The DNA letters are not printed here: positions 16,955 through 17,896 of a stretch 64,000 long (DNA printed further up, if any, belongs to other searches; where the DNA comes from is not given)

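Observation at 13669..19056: Orphan cassette: small Cys protein, 280-aa orphan, NrdG-type radical-SAM activase and a 1141-aa AAA+/coiled-coil protein; candidate undescribed system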

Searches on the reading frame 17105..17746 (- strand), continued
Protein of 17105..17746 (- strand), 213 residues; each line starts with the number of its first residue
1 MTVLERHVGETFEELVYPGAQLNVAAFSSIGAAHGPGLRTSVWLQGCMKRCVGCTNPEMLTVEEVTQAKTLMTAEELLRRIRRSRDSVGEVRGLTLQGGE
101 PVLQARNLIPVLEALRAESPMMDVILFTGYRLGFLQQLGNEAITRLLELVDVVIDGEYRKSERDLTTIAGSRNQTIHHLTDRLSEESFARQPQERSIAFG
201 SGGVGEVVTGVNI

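Call 85: search_protein_families(library=ncbifam, proteins=[L018:7947-8603:+, L015:7986-8732:+, L014:7953-8582:+, L024:8001-8573:+, P0028, P0031, L014:9987-11630:+, L014:8803-9915:+, L037:2392-4614:+], max_evalue=0.00001)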
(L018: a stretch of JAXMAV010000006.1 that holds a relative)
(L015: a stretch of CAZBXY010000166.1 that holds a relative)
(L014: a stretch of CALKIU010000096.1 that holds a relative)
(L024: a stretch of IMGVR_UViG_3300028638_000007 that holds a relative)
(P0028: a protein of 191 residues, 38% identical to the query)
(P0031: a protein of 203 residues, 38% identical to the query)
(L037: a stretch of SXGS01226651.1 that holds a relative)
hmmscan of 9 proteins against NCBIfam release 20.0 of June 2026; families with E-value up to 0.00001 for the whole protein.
L018:7947-8603:+ (218 aa): 16 families
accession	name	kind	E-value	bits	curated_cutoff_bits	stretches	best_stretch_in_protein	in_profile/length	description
TIGR02491.1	NrdG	equivalog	1.8e-25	89.7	126.1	1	21-167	2-151/154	anaerobic ribonucleoside-triphosphate reductase activating protein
NF008335.0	PRK11121.1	equivalog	3.8e-16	59.2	199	1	23-169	5-153/154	anaerobic ribonucleoside-triphosphate reductase-activating protein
TIGR02826.1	RNR_activ_nrdG3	equivalog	2.2e-14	53.5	151.7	1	37-166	18-135/148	anaerobic ribonucleoside-triphosphate reductase activating protein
TIGR02493.1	PFLA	equivalog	4.8e-14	52.3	231.75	1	28-144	9-125/235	pyruvate formate-lyase-activating protein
TIGR02494.1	PFLE_PFLC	subfamily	2.1e-12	46.9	174.35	1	31-56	11-36/293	glycyl-radical enzyme activating protein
TIGR02495.1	NrdG2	equivalog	4.1e-12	45.8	131.15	1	22-113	3-93/193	anaerobic ribonucleoside-triphosphate reductase activating protein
TIGR04041.1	activase_YjjW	hypoth_equivalog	2.1e-11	43.8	250.2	1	20-56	3-39/276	YjjW family glycine radical enzyme activase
TIGR04395.1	cutC_activ_rSAM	equivalog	2.6e-10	40.1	360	1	30-56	16-42/309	choline TMA-lyase-activating enzyme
NF008356.0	PRK11145.1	equivalog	1.7e-09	37.3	375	1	27-165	13-149/246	pyruvate formate lyase 1-activating protein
NF048008.1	SfplDhtActHpfHKleb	equivalog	4.5e-09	36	500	1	24-56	5-37/308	(2S)-3-sulfopropanediol dehydratase activating enzyme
TIGR04003.1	rSAM_BssD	equivalog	1.6e-08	34.1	496.45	1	25-56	7-38/314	[benzylsuccinate synthase]-activating enzyme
NF043069.1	T4HPD_activ_SAM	equivalog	6e-08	32.4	425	0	30-56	13-39/299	trans-4-hydroxy-L-proline dehydratase activase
NF048010.1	SfplDhtActHpsHDes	equivalog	6.3e-08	31.8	430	1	30-56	17-43/298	(2S)-3-sulfopropanediol dehydratase activating enzyme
NF033719.1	ind_deCO2_activ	equivalog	1.4e-07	31.1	425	0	29-55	11-37/302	indoleacetate decarboxylase activase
NF033717.2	HPDL_rSAM_activ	equivalog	1.3e-06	28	420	1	23-56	8-41/311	4-hydroxyphenylacetate decarboxylase activase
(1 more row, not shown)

L015:7986-8732:+ (248 aa): 16 families
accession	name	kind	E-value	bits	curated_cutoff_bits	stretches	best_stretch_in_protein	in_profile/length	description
TIGR02491.1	NrdG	equivalog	2.1e-27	96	126.1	1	8-155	2-151/154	anaerobic ribonucleoside-triphosphate reductase activating protein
NF008335.0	PRK11121.1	equivalog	3.2e-15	56.2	199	1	7-157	2-153/154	anaerobic ribonucleoside-triphosphate reductase-activating protein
TIGR02493.1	PFLA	equivalog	7.1e-13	48.5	231.75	1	14-128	8-120/235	pyruvate formate-lyase-activating protein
TIGR02826.1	RNR_activ_nrdG3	equivalog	2.1e-12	47.1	151.7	1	24-141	18-125/148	anaerobic ribonucleoside-triphosphate reductase activating protein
TIGR04041.1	activase_YjjW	hypoth_equivalog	3e-11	43.3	250.2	1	7-42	3-38/276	YjjW family glycine radical enzyme activase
TIGR02495.1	NrdG2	equivalog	6.7e-11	41.9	131.15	1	9-102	3-94/193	anaerobic ribonucleoside-triphosphate reductase activating protein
TIGR02494.1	PFLE_PFLC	subfamily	2.5e-10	40.1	174.35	0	18-42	11-35/293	glycyl-radical enzyme activating protein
TIGR04395.1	cutC_activ_rSAM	equivalog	6.7e-09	35.4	360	0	16-43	15-42/309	choline TMA-lyase-activating enzyme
NF048010.1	SfplDhtActHpsHDes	equivalog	2.6e-08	33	430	0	18-43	18-43/298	(2S)-3-sulfopropanediol dehydratase activating enzyme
NF033717.2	HPDL_rSAM_activ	equivalog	7.3e-08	32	420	1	8-43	6-41/311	4-hydroxyphenylacetate decarboxylase activase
NF008356.0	PRK11145.1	equivalog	2.3e-07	30.3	375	1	8-129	7-126/246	pyruvate formate lyase 1-activating protein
NF043069.1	T4HPD_activ_SAM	equivalog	4.6e-07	29.5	425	0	8-42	4-38/299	trans-4-hydroxy-L-proline dehydratase activase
NF033719.1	ind_deCO2_activ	equivalog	6.8e-07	28.9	425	0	17-42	12-37/302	indoleacetate decarboxylase activase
NF048008.1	SfplDhtActHpfHKleb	equivalog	1.4e-06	27.9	500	0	13-43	7-37/308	(2S)-3-sulfopropanediol dehydratase activating enzyme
TIGR04003.1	rSAM_BssD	equivalog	2.4e-06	27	496.45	0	16-42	11-37/314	[benzylsuccinate synthase]-activating enzyme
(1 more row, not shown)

L014:7953-8582:+ (209 aa): 15 families
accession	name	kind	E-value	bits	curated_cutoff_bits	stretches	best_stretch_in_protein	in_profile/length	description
TIGR02491.1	NrdG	equivalog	3.4e-33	114.7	126.1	1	6-152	2-149/154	anaerobic ribonucleoside-triphosphate reductase activating protein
TIGR02493.1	PFLA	equivalog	3.4e-21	75.7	231.75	1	12-130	8-123/235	pyruvate formate-lyase-activating protein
NF008335.0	PRK11121.1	equivalog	3.1e-19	69.3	199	1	15-154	12-151/154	anaerobic ribonucleoside-triphosphate reductase-activating protein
TIGR02826.1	RNR_activ_nrdG3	equivalog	6.7e-14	52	151.7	1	23-157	19-139/148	anaerobic ribonucleoside-triphosphate reductase activating protein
TIGR04041.1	activase_YjjW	hypoth_equivalog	6.8e-14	51.9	250.2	1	5-43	3-41/276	YjjW family glycine radical enzyme activase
NF008356.0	PRK11145.1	equivalog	7.3e-14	51.6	375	1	13-130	14-128/246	pyruvate formate lyase 1-activating protein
TIGR02495.1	NrdG2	equivalog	1.2e-12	47.6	131.15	1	22-101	19-94/193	anaerobic ribonucleoside-triphosphate reductase activating protein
TIGR02494.1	PFLE_PFLC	subfamily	3e-10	39.8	174.35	1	15-44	10-39/293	glycyl-radical enzyme activating protein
NF043069.1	T4HPD_activ_SAM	equivalog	1.6e-08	34.2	425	0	10-44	8-42/299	trans-4-hydroxy-L-proline dehydratase activase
TIGR04349.1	rSAM_QueE_gams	hypoth_equivalog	3.5e-08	33.4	300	1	24-99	24-91/210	7-carboxy-7-deazaguanine synthase QueE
NF048010.1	SfplDhtActHpsHDes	equivalog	1.1e-07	30.9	430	0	16-42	18-44/298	(2S)-3-sulfopropanediol dehydratase activating enzyme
NF048008.1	SfplDhtActHpfHKleb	equivalog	1.5e-07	31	500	0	9-43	5-39/308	(2S)-3-sulfopropanediol dehydratase activating enzyme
TIGR04395.1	cutC_activ_rSAM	equivalog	4.2e-07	29.5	360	1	5-41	6-42/309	choline TMA-lyase-activating enzyme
NF033717.2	HPDL_rSAM_activ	equivalog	6.8e-07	28.8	420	0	15-44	15-44/311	4-hydroxyphenylacetate decarboxylase activase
TIGR04003.1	rSAM_BssD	equivalog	2.3e-06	27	496.45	0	11-41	8-38/314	[benzylsuccinate synthase]-activating enzyme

L024:8001-8573:+ (190 aa): 12 families
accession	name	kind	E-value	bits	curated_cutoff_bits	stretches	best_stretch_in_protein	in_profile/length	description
TIGR02491.1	NrdG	equivalog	3e-30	105.2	126.1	1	3-149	2-150/154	anaerobic ribonucleoside-triphosphate reductase activating protein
NF008335.0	PRK11121.1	equivalog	3.9e-20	72.2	199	1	1-150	1-151/154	anaerobic ribonucleoside-triphosphate reductase-activating protein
TIGR02493.1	PFLA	equivalog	4.2e-17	62.3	231.75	1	2-138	1-133/235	pyruvate formate-lyase-activating protein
NF008356.0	PRK11145.1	equivalog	2.6e-15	56.4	375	1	2-83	6-89/246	pyruvate formate lyase 1-activating protein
TIGR04041.1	activase_YjjW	hypoth_equivalog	3.1e-12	46.5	250.2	1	3-39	4-40/276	YjjW family glycine radical enzyme activase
TIGR02494.1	PFLE_PFLC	subfamily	5.5e-12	45.5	174.35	1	43-158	100-210/293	glycyl-radical enzyme activating protein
TIGR02495.1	NrdG2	equivalog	2e-11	43.6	131.15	1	3-91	2-88/193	anaerobic ribonucleoside-triphosphate reductase activating protein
TIGR02826.1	RNR_activ_nrdG3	equivalog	6.3e-11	42.3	151.7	1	20-139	19-128/148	anaerobic ribonucleoside-triphosphate reductase activating protein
NF043069.1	T4HPD_activ_SAM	equivalog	6.5e-09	35.6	425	0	42-157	99-209/299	trans-4-hydroxy-L-proline dehydratase activase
TIGR04003.1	rSAM_BssD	equivalog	3.1e-08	33.2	496.45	0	6-42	6-42/314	[benzylsuccinate synthase]-activating enzyme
NF033719.1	ind_deCO2_activ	equivalog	3.9e-08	32.9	425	0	43-89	107-155/302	indoleacetate decarboxylase activase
TIGR04395.1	cutC_activ_rSAM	equivalog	1.4e-06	27.8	360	0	2-40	6-44/309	choline TMA-lyase-activating enzyme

P0028 (191 aa): 17 families
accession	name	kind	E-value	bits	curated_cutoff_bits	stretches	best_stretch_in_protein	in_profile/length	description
TIGR02491.1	NrdG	equivalog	3.4e-30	105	126.1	1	4-149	2-153/154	anaerobic ribonucleoside-triphosphate reductase activating protein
NF008335.0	PRK11121.1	equivalog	2.8e-18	66.1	199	1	14-149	13-153/154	anaerobic ribonucleoside-triphosphate reductase-activating protein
TIGR02493.1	PFLA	equivalog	3.3e-15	56.1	231.75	1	10-123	8-123/235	pyruvate formate-lyase-activating protein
TIGR02826.1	RNR_activ_nrdG3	equivalog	1.7e-13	50.7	151.7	1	20-151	18-140/148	anaerobic ribonucleoside-triphosphate reductase activating protein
TIGR02494.1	PFLE_PFLC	subfamily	2.7e-13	49.9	174.35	1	13-41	10-38/293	glycyl-radical enzyme activating protein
TIGR02495.1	NrdG2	equivalog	2e-10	40.3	131.15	1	18-128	16-126/193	anaerobic ribonucleoside-triphosphate reductase activating protein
TIGR04041.1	activase_YjjW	hypoth_equivalog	3.3e-10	39.9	250.2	1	4-39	4-39/276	YjjW family glycine radical enzyme activase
NF048008.1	SfplDhtActHpfHKleb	equivalog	8.1e-10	38.5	500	1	7-41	5-39/308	(2S)-3-sulfopropanediol dehydratase activating enzyme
NF048010.1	SfplDhtActHpsHDes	equivalog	1.5e-09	37.1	430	1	14-42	18-46/298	(2S)-3-sulfopropanediol dehydratase activating enzyme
NF043069.1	T4HPD_activ_SAM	equivalog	2e-09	37.3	425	0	13-41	13-41/299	trans-4-hydroxy-L-proline dehydratase activase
NF008356.0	PRK11145.1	equivalog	2.7e-09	36.7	375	1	10-95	13-101/246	pyruvate formate lyase 1-activating protein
TIGR04395.1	cutC_activ_rSAM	equivalog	3.5e-09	36.4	360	1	12-40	15-43/309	choline TMA-lyase-activating enzyme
NF033717.2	HPDL_rSAM_activ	equivalog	2.3e-08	33.7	420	1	8-41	10-43/311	4-hydroxyphenylacetate decarboxylase activase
NF049973.1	radical_Rv1681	equivalog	6.9e-08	31.8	380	1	16-138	70-196/326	Rv1681 family radical SAM protein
NF033719.1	ind_deCO2_activ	equivalog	3.4e-07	29.9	425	0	12-39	11-38/302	indoleacetate decarboxylase activase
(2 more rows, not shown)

P0031 (203 aa): 8 families
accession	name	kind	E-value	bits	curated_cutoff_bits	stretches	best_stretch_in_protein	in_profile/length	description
TIGR02491.1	NrdG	equivalog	1.1e-26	93.6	126.1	1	4-141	9-152/154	anaerobic ribonucleoside-triphosphate reductase activating protein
NF008335.0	PRK11121.1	equivalog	1.9e-16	60.2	199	1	2-141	8-152/154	anaerobic ribonucleoside-triphosphate reductase-activating protein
TIGR02493.1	PFLA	equivalog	5.1e-11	42.4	231.75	1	4-88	9-98/235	pyruvate formate-lyase-activating protein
TIGR02826.1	RNR_activ_nrdG3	equivalog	2.5e-09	37.1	151.7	1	14-128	19-127/148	anaerobic ribonucleoside-triphosphate reductase activating protein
TIGR02494.1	PFLE_PFLC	subfamily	5e-08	32.5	174.35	0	7-33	11-37/293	glycyl-radical enzyme activating protein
TIGR04041.1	activase_YjjW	hypoth_equivalog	5.8e-08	32.5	250.2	1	2-33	9-40/276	YjjW family glycine radical enzyme activase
TIGR02495.1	NrdG2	equivalog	1.4e-06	27.8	131.15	1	2-77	7-83/193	anaerobic ribonucleoside-triphosphate reductase activating protein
NF048010.1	SfplDhtActHpsHDes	equivalog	7.7e-06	24.9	430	0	7-32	18-43/298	(2S)-3-sulfopropanediol dehydratase activating enzyme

L014:9987-11630:+ (547 aa): 10 families
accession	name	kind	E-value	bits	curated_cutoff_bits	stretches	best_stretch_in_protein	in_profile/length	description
TIGR01243.1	CDC48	subfamily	1.3e-34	119.6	802.65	1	241-525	448-725/733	CDC48 family AAA ATPase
NF003069.1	PRK03992.1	subfamily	9.9e-30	103.9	500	1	178-487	69-371/379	proteasome-activating nucleotidase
TIGR01242.2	TIGR01242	subfamily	1.8e-28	99.6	500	1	219-487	89-354/362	proteasome-activating nucleotidase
TIGR01241.2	FtsH_fam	equivalog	1.2e-26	93.7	600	1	240-487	156-401/598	ATP-dependent zinc metalloprotease FtsH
NF008004.0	PRK10733.1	equivalog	1.1e-22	79.8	1008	1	270-485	178-389/644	ATP-dependent zinc metalloprotease FtsH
NF041006.2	cell_div_CdvC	equivalog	7e-22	77.8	650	1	237-506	94-365/370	cell division protein CdvC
NF047747.1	PrtsmActNtasePan2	equivalog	1.4e-20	73.9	700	1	241-485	146-389/397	proteasome-activating nucleotidase Pan2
NF047748.1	PrtsmActNtasePan1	equivalog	1.5e-20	73.6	750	1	241-485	143-386/405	proteasome-activating nucleotidase Pan1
NF042959.1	IteA_antiphage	equivalog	6.8e-16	58.4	510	1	183-473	35-308/367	anti-phage ATPase IteA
TIGR03689.1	pup_AAA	equivalog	2.6e-13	49.5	504.75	1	221-505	158-449/512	proteasome ATPase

L014:8803-9915:+ (370 aa): 2 families
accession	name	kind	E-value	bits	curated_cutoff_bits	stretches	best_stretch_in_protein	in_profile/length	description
TIGR01259.1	comE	subfamily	2.8e-10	40.2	152.35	1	281-354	48-119/120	comEA protein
TIGR00426.1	TIGR00426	subfamily_domain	6.5e-07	29.3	53.1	1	293-355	6-69/69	competence protein ComEA helix-hairpin-helix repeat region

L037:2392-4614:+ (740 aa): 12 families
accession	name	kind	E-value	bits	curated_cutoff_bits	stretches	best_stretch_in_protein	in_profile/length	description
TIGR01241.2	FtsH_fam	equivalog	2.6e-75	254.4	600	1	248-691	162-596/598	ATP-dependent zinc metalloprotease FtsH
TIGR01243.1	CDC48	subfamily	1.2e-61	209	802.65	1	226-512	431-700/733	CDC48 family AAA ATPase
NF008004.0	PRK10733.1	equivalog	7e-47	159.8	1008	1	280-700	177-596/644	ATP-dependent zinc metalloprotease FtsH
NF003069.1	PRK03992.1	subfamily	5.1e-46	157.5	500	1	248-488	131-357/379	proteasome-activating nucleotidase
TIGR01242.2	TIGR01242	subfamily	2.4e-43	148.5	500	1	249-485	115-337/362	proteasome-activating nucleotidase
TIGR03689.1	pup_AAA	equivalog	5.8e-40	137.5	504.75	1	287-446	215-387/512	proteasome ATPase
NF047748.1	PrtsmActNtasePan1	equivalog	2.2e-37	129.1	750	1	242-512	143-397/405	proteasome-activating nucleotidase Pan1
NF047747.1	PrtsmActNtasePan2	equivalog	3.4e-35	122.1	700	1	242-451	146-350/397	proteasome-activating nucleotidase Pan2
NF041006.2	cell_div_CdvC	equivalog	4.9e-30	104.7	650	1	287-442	133-292/370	cell division protein CdvC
NF042959.1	IteA_antiphage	equivalog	5.6e-25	88.3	510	1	275-443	112-275/367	anti-phage ATPase IteA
TIGR03922.1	T7SS_EccA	equivalog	6.6e-09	34.9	466.65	1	290-403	314-430/557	type VII secretion AAA-ATPase EccA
TIGR00635.1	ruvB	equivalog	5.3e-07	29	299.05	1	291-450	33-186/305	Holliday junction branch migration DNA helicase RuvB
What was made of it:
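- On NrdG (class III RNR activase, TIGR02491): Distant relatives also score 90-115 bits (call 85).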

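Call 89: search_protein_families(library=pfam, proteins=[L014:11636-11857:+, L014:11872-12666:+, L021:6618-7112:+, L009:7130-8002:+, L011:7152-7982:+, L007:842-1687:+], max_evalue=10)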
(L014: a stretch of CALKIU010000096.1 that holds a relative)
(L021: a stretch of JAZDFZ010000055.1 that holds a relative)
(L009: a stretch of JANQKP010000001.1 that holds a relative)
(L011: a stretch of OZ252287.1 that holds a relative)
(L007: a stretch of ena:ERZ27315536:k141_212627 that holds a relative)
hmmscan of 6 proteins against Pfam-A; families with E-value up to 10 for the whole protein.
L014:11636-11857:+ (73 aa): 1 family
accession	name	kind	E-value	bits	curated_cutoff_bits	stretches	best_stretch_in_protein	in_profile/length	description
PF11211.13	DUF2997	-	1.6e-16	60.4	24.1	1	7-54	1-47/47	Protein of unknown function (DUF2997)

L014:11872-12666:+ (264 aa): 2 families
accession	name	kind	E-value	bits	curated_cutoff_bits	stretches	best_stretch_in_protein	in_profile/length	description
PF19976.4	GAAD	-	0.023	15.2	23.6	1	205-247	13-55/62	GTPase-associated adaptor domain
PF20438.3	SpoIVA_middle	-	0.055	14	25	1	163-228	54-118/179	Stage IV sporulation protein A, middle domain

L021:6618-7112:+ (164 aa): 0 families

L009:7130-8002:+ (290 aa): 5 families
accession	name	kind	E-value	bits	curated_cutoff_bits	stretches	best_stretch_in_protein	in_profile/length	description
PF07464.16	ApoLp-III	-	0.023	15.3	36.3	1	97-165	44-113/146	Apolipophorin-III precursor (apoLp-III)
PF16566.10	CREPT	-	0.16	12.4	29.3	1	94-160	41-107/147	Cell-cycle alteration and expression-elevated protein in tumour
PF06062.16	UPF0231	-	0.25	12.2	25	1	100-155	30-85/121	Uncharacterised protein family (UPF0231)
PF10130.15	PIN_2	-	0.4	11.3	22.4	1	111-165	34-89/133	PIN domain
PF05781.17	MRVI1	-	1.3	8.1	27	1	81-162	171-252/533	MRVI1 protein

L011:7152-7982:+ (276 aa): 4 families
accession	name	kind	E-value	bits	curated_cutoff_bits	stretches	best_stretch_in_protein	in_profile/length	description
PF04358.19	DsrC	-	0.0025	18.7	24.9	1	58-115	33-93/107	DsrC like protein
PF17932.6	TetR_C_24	-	0.014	16.1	26.4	1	82-135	4-57/114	Tetracyclin repressor-like, C-terminal domain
PF11934.14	DUF3452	-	0.094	12.8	26.3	1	59-123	19-85/135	Domain of unknown function (DUF3452)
PF05240.20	APOBEC_C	-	0.18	12.3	23.6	1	74-133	11-74/78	APOBEC-like C-terminal domain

L007:842-1687:+ (281 aa): 0 families

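Call 95: search_protein_families(library=pfam, proteins=[L037:6479-8074:+, L037:4437-6242:-, L037:1709-2335:-, L017:1756-3180:+, L017:3347-4573:+, L017:4652-6013:+, L017:6053-7288:+, L017:7882-9207:+, L020:13823-16483:+, L016:4780-6054:+], max_evalue=0.01)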
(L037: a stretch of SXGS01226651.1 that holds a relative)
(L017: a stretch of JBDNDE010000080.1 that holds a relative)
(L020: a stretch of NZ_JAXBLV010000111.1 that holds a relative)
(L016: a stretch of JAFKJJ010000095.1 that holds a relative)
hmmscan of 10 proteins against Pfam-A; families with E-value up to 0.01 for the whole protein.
L037:6479-8074:+ (531 aa): 0 families

L037:4437-6242:- (601 aa): 0 families

L037:1709-2335:- (208 aa): 0 families

L017:1756-3180:+ (474 aa): 7 families
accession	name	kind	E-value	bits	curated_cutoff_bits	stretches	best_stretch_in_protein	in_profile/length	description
PF12146.15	Hydrolase_4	-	1.2e-07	31.7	27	1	349-398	61-108/239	Serine aminopeptidase, S33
PF00326.27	Peptidase_S9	-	2.1e-07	31.1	22.6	1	349-396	47-94/213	Prolyl oligopeptidase family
PF12697.13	Abhydrolase_6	-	5e-05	24.5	26.3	1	304-416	2-109/217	Alpha/beta hydrolase family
PF00561.26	Abhydrolase_1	-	0.00031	20.9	25.8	1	363-411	66-111/245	alpha/beta hydrolase fold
PF07859.19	Abhydrolase_3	-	0.00061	20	25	0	413-454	167-207/210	alpha/beta hydrolase fold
PF01738.24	DLH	-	0.0056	16.7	21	0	352-453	83-186/217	Dienelactone hydrolase family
PF10503.15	Esterase_PHB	-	0.0074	16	23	0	342-403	70-133/219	Esterase PHB depolymerase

L017:3347-4573:+ (408 aa): 1 family
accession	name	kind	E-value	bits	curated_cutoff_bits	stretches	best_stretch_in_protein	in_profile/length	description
PF13091.12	PLDc_2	-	5.7e-05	23.4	27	1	48-91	1-45/132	PLD-like domain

L017:4652-6013:+ (453 aa): 1 family
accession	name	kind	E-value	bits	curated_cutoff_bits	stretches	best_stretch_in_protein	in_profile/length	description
PF00487.30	FA_desaturase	-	3.5e-34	119.2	29.7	2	74-289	4-213/253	Fatty acid desaturase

L017:6053-7288:+ (411 aa): 0 families

L017:7882-9207:+ (441 aa): 1 family
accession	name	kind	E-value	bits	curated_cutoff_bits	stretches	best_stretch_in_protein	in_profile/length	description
PF04734.18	Ceramidase_alk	-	2.1e-12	46.9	32.1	1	4-221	1-221/509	Neutral/alkaline non-lysosomal ceramidase, N-terminal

L020:13823-16483:+ (886 aa): 0 families

L016:4780-6054:+ (424 aa): 0 families

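Call 98: search_solved_structures(query=L011:11000-11599:+, max_evalue=0.01)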
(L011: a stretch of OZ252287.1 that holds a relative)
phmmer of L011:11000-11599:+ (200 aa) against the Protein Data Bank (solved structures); distinct sequences matched with E-value up to 0.01: 386 (the best 60 are shown).
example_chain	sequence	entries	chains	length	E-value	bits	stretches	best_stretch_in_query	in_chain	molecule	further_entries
4rlv_A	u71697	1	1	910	4.4e-32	114.5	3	59-145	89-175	Ankyrin-1, Ankyrin-2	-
6mol_A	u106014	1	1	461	3e-30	108.5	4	51-141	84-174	Monoextended DARPin R12 (M_R12)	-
7tw3_G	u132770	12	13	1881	1.4e-25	93.4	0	55-135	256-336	Ankyrin-1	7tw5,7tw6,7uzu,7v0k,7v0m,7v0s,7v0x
5y4d_A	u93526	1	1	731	2.3e-25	92.6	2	59-144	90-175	Ankyrin-1,Ankyrin-2,Ankyrin-2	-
5lec_A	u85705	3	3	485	2.4e-23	86.1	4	51-149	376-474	DDD_D12_12_D12_12_D12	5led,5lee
5leb_A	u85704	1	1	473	1e-22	84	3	51-149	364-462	DDD_D12_06_D12_06_D12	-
5lel_A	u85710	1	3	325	1.1e-22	83.9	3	54-140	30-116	DD_Off7_10_3G124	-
5lea_A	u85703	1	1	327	1.8e-22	83.2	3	51-111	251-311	DD_Off7_12_3G124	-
5le2_A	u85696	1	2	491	2.2e-22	82.9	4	53-149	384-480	DDD_D12_15_D12_15_D12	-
5le9_A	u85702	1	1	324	2.8e-22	82.6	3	54-131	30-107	DD_Off7_09_3G124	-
4qfv_A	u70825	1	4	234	4.7e-22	81.8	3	51-141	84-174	ANK-N5C-281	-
5lem_A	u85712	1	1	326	8.1e-22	81.1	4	54-143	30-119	DD_Off7_11_3G124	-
6ar6_B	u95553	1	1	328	3.8e-21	78.9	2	51-109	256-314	DLD-4 darpin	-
4zfh_A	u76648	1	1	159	5.5e-21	78.4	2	51-151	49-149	Artificial ankyrin repeat protein_Ank(GAG)1D4 mutant -Y56A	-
4hqd_A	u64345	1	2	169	6.8e-20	74.8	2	52-151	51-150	Engineered Protein OR265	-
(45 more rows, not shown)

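Call 99: search_solved_structures(query=L004:12766-14055:+, max_evalue=1)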
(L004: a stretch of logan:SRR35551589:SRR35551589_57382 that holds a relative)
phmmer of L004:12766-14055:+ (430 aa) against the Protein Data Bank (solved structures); distinct sequences matched with E-value up to 1: 2.
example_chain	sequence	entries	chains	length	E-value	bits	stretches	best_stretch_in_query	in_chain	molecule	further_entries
1omx_A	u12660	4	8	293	0.041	16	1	303-383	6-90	Alpha-1,4-N-acetylhexosaminyltransferase EXTL2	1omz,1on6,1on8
2fxa_A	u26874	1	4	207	0.49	12.4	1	266-311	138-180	Protease production regulatory protein hpr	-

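Call 100: search_solved_structures(query=L009:11157-12656:+, max_evalue=1)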
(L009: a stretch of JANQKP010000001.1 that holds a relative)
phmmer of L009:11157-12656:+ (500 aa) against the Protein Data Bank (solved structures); distinct sequences matched with E-value up to 1: 1.
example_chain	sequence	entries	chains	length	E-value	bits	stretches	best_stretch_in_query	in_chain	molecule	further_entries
5myj_AM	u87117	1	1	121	0.35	13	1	346-403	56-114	30S ribosomal protein S13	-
